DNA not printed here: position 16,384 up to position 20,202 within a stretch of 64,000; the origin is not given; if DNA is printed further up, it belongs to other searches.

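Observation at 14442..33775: Structured direct repeats with compensatory changes bracket the 19-kb defence block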

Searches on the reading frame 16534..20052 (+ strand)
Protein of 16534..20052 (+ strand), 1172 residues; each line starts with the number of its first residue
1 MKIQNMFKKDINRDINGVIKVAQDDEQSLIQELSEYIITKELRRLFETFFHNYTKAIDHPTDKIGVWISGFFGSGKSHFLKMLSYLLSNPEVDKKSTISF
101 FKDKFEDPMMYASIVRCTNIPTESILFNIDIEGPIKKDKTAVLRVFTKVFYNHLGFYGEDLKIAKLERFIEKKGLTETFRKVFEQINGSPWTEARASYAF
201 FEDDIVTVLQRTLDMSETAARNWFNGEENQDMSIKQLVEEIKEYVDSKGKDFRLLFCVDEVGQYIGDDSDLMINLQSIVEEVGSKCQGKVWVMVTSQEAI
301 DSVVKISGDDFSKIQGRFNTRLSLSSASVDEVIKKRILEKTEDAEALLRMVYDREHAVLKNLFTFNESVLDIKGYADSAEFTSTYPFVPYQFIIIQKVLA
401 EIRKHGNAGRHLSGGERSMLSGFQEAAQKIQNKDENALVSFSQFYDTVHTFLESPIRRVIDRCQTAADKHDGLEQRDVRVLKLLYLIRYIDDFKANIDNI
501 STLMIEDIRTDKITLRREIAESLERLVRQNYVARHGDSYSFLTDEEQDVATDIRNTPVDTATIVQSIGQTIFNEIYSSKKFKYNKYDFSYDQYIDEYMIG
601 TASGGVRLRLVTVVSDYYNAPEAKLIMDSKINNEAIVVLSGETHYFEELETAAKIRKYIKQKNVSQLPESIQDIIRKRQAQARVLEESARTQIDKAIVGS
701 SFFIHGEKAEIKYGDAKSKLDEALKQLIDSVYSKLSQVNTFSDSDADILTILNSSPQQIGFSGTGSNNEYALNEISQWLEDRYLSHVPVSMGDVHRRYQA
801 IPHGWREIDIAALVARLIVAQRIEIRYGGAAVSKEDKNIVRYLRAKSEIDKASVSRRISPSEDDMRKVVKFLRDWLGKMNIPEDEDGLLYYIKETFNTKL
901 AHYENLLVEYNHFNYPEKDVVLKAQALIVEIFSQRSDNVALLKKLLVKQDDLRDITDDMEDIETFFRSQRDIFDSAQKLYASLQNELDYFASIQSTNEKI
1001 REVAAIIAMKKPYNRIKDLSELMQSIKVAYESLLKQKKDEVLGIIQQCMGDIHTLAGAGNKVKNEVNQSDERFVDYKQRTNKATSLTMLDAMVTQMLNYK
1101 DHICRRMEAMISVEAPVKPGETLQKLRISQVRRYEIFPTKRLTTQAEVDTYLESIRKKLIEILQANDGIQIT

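Call 7: search_protein_families(library=pfam, proteins=[window:16534-20052:+])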
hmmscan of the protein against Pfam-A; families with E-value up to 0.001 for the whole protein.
window:16534-20052:+ (1172 aa): 4 families
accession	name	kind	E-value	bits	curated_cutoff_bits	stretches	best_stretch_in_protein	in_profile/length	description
PF25796.1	BREX_BrxC_4th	-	2.3e-46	157.9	27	1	556-727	1-173/173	BREX ATP-binding protein BrxC 4th domain with six-stranded beta sheet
PF25791.1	BREX_BrxC_wHTH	-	1.5e-33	115.8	27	1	734-858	1-126/126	BREX ATP-binding protein BrxC winged helix-turn-helix domain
PF25792.1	BREX_BrxC_helical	-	3.9e-28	98.7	27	1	865-985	2-121/123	BREX ATP-binding protein BrxC alpha helical domain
PF02463.25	SMC_N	-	0.00012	22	40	1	42-421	2-146/220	RecF/RecN/SMC N terminal domain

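Call 81: search_protein_families(library=padloc, proteins=[window:16534-20052:+], max_evalue=0.00001)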
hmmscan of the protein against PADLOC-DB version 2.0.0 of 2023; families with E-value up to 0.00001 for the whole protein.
window:16534-20052:+ (1172 aa): 12 families
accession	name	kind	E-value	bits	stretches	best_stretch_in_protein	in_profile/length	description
PDLC02471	BrxC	-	0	1348.7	1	1-1171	1-1189/1190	BrxC-PglY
PDLC02479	BrxC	-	1.2e-240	800.1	1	1-1171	1-1172/1172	BrxC-PglY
PDLC02491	BrxC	-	7.9e-160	531.7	1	1-754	5-780/794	BrxC-PglY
PDLC02476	BrxC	-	2.9e-76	255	1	3-555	6-556/1180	BrxC-PglY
PDLC02484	BrxC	-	8.5e-66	220.7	1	3-836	5-861/1186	BrxC-PglY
PDLC02483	BrxC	-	6.7e-64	214.4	1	2-1171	4-1209/1212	BrxC-PglY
PDLC02486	BrxC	-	2.1e-53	179.5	1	1-1168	1-1203/1207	BrxC-PglY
PDLC02489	BrxC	-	7.8e-52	174.6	1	1-1170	1-1144/1146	BrxC-PglY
PDLC02474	BrxC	-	5.5e-37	125.3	2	230-599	238-629/1223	BrxC-PglY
PDLC02493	BrxC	-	6.2e-37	125.2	1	1-736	2-735/1215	BrxC-PglY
PDLC02492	BrxC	-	9.2e-16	56.1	1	812-1171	3-376/377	BrxC-PglY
PDLC02488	BrxC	-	7.9e-15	51.9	1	30-89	32-90/1240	BrxC-PglY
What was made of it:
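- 15340..28223 (+): Type 1 BREX genes: brxA, brxB, brxC, pglX, pglZ, brxL. Pfam (call 7) and PADLOC (call 81; brxB not submitted there).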
